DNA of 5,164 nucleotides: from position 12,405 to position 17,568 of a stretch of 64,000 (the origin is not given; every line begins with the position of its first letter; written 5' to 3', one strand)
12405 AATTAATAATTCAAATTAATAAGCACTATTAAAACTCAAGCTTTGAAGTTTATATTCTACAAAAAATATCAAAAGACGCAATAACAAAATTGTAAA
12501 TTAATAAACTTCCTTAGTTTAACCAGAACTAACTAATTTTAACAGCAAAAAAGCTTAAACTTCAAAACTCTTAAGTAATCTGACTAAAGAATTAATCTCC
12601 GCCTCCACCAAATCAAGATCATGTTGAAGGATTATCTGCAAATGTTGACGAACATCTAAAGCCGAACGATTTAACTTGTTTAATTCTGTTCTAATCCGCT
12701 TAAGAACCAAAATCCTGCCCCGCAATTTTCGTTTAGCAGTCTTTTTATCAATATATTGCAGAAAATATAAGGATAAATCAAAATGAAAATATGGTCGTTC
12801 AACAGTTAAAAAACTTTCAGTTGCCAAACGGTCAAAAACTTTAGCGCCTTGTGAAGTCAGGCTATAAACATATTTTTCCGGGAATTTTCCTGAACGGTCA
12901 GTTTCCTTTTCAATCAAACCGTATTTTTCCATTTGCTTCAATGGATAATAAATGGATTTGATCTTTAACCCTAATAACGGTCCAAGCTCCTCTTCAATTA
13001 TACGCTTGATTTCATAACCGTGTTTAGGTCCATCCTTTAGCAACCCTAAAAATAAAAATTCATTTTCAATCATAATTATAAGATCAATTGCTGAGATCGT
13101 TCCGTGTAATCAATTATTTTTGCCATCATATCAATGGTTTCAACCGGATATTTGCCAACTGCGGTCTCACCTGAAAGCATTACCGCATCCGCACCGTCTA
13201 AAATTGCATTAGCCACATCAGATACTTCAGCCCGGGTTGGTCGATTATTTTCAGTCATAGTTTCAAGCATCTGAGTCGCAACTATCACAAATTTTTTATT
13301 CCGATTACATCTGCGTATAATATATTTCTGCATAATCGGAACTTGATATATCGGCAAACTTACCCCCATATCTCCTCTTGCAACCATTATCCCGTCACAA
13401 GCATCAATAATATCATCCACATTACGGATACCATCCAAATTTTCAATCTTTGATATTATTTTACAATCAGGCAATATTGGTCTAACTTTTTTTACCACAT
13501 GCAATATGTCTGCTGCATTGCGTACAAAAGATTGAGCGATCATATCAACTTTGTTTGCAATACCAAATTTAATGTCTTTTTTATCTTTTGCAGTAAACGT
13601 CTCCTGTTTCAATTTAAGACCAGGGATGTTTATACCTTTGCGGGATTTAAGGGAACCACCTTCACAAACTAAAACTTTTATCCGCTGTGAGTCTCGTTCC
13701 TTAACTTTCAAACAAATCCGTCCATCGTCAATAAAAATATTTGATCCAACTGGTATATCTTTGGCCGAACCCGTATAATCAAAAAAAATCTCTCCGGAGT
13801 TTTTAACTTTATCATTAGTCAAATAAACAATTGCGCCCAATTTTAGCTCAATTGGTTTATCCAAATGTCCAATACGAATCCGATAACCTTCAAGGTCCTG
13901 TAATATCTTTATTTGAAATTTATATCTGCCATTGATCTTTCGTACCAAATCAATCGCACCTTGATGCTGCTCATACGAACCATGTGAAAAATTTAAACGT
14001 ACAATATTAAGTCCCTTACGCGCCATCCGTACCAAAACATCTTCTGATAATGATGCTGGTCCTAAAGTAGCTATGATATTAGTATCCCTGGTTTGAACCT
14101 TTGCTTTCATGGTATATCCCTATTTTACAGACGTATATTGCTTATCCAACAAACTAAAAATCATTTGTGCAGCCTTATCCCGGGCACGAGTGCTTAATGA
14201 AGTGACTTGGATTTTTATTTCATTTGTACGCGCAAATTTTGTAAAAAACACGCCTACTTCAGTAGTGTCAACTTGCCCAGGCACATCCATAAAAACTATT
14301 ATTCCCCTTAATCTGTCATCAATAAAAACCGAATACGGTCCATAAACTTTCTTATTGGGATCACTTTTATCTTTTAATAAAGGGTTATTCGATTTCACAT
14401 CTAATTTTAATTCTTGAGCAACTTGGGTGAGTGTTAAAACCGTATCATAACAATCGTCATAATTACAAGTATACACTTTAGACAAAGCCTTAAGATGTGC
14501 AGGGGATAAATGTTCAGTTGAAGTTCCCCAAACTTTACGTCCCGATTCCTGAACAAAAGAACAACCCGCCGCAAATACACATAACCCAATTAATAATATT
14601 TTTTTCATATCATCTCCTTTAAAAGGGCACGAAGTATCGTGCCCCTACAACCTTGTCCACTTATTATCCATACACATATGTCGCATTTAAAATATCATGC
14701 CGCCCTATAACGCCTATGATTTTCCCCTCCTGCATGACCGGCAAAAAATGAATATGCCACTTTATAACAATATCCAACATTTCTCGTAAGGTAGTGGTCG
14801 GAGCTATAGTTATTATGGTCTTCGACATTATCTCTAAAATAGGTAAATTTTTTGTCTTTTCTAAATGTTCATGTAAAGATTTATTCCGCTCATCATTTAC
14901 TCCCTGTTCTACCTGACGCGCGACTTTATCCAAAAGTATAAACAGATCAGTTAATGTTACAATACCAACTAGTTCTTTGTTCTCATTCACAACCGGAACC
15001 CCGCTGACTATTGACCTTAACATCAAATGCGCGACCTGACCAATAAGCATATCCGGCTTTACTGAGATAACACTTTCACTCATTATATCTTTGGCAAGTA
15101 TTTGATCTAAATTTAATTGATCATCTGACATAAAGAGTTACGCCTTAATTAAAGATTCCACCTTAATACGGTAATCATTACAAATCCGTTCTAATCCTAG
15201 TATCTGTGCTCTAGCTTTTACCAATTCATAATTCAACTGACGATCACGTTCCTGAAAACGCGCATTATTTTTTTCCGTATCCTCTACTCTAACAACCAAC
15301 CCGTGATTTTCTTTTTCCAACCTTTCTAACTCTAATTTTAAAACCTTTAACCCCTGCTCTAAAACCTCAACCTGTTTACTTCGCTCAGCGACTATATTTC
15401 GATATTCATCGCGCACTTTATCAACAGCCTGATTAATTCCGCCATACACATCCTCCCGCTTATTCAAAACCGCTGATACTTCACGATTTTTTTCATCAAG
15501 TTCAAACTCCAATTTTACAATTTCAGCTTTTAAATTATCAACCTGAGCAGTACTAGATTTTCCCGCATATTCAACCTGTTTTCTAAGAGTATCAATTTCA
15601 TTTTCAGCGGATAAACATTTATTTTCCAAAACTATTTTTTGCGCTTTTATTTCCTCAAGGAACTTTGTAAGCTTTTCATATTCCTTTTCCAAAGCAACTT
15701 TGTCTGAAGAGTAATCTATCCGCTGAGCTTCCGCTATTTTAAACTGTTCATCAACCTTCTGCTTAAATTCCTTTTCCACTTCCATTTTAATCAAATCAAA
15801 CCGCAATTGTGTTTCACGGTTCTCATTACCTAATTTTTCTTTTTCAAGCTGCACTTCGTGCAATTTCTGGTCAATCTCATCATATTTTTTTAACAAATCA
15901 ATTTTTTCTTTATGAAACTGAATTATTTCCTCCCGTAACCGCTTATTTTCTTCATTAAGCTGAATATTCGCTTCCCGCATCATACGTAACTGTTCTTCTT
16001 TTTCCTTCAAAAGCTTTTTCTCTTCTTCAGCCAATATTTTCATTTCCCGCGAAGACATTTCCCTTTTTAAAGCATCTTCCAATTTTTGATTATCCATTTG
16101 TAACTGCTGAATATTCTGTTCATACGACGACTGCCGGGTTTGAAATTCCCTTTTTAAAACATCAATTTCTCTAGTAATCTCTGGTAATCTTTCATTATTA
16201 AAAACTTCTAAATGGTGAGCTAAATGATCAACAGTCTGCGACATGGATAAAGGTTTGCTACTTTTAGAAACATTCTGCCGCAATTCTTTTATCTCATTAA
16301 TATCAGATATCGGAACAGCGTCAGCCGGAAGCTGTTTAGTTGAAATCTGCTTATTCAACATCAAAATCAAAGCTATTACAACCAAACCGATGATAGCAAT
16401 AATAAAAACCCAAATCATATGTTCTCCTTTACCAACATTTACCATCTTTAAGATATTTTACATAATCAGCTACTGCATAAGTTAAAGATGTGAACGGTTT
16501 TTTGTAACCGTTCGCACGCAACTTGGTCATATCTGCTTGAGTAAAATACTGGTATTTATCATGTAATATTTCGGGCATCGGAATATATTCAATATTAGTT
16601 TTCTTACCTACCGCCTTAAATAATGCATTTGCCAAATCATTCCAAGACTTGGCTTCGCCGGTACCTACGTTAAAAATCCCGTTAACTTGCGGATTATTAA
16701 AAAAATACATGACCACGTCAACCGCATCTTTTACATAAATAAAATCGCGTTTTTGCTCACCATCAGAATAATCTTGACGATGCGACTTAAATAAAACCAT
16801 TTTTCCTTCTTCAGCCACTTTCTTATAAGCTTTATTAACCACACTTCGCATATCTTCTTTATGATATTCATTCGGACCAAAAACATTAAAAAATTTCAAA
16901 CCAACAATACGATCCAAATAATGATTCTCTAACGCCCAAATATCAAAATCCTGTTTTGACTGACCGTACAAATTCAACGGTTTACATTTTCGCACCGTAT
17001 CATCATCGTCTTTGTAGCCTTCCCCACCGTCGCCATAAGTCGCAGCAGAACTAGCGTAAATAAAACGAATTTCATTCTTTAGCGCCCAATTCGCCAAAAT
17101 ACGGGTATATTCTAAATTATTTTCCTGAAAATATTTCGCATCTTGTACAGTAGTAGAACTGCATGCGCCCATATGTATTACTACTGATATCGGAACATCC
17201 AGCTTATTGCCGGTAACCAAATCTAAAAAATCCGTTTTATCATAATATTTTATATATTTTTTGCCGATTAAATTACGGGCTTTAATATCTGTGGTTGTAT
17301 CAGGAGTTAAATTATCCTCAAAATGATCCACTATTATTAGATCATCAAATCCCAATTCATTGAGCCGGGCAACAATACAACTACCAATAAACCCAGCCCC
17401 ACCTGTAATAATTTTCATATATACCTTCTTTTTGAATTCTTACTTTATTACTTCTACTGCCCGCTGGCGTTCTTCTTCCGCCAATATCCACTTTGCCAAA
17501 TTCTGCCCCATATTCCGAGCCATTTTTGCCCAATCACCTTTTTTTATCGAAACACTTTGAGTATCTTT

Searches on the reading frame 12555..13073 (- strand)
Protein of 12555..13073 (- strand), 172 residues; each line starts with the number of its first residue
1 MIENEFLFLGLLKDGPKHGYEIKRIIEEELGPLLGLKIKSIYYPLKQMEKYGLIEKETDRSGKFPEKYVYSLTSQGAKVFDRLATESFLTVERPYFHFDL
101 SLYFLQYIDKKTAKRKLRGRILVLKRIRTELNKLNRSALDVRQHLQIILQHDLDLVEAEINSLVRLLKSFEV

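Call 21: search_protein_families(library=pfam, proteins=[window:12555-13073:-], max_evalue=0.001)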
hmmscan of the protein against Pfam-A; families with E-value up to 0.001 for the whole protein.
window:12555-13073:- (172 aa): 2 families
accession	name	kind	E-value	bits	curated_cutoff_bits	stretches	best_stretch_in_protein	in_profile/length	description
PF03551.20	PadR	-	4.4e-13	49.5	27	1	9-80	2-73/75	Transcriptional regulator PadR-like family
PF01978.25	TrmB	-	0.00067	19.9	25.6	0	8-69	14-63/68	Sugar-specific transcriptional regulator TrmB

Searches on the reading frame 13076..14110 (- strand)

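Call 21: search_protein_families(library=pfam, proteins=[window:13076-14110:-], max_evalue=0.001)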
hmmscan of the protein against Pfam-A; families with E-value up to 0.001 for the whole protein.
window:13076-14110:- (344 aa): 1 family
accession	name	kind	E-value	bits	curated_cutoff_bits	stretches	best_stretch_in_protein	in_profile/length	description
PF00224.27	PK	-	1.8e-113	379.4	30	1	8-326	2-328/328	Pyruvate kinase, barrel domain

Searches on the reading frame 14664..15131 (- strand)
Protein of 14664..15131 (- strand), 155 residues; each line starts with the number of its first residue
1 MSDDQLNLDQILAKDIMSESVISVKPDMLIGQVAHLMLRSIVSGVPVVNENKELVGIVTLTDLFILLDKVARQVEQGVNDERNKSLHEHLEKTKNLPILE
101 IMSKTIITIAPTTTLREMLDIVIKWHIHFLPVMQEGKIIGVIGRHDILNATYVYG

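Call 21: search_protein_families(library=pfam, proteins=[window:14664-15131:-], max_evalue=0.001)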
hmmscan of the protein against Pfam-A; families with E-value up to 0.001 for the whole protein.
window:14664-15131:- (155 aa): 1 family
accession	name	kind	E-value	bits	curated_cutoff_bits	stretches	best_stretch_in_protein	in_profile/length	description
PF00571.33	CBS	-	1.9e-28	99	24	2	13-66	1-54/57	CBS domain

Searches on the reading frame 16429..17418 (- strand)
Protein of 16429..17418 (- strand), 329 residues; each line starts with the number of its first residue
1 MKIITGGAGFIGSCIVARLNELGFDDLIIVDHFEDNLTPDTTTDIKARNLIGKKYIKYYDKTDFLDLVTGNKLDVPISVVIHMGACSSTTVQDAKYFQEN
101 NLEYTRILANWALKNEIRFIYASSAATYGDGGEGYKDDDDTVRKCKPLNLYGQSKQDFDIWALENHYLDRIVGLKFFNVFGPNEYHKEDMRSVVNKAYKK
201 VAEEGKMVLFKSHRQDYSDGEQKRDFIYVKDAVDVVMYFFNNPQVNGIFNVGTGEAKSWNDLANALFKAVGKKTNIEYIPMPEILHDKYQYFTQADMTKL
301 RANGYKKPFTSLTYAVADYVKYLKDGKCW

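Call 21: search_protein_families(library=pfam, proteins=[window:16429-17418:-], max_evalue=0.001)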
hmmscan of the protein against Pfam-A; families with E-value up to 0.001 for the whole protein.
window:16429-17418:- (329 aa): 6 families
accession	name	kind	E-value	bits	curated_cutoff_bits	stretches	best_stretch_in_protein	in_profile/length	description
PF01370.27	Epimerase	-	2.4e-39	135.6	20.9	1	3-252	2-240/240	NAD dependent epimerase/dehydratase family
PF16363.11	GDP_Man_Dehyd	-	8.6e-21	75.2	27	1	3-297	1-295/332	GDP-mannose 4,6 dehydratase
PF01073.25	3Beta_HSD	-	2.1e-09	37.3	22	1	3-157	1-152/280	3-beta hydroxysteroid dehydrogenase/isomerase family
PF02719.21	Polysacc_synt_2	-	5.6e-08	32.7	20.2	0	145-277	132-254/293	Polysaccharide biosynthesis protein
PF04321.23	RmlD_sub_bind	-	7.4e-08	32.2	27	1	4-276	5-238/287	RmlD substrate binding domain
PF07993.18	NAD_binding_4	-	0.00094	18.8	20.1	0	77-155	89-181/258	Male sterility protein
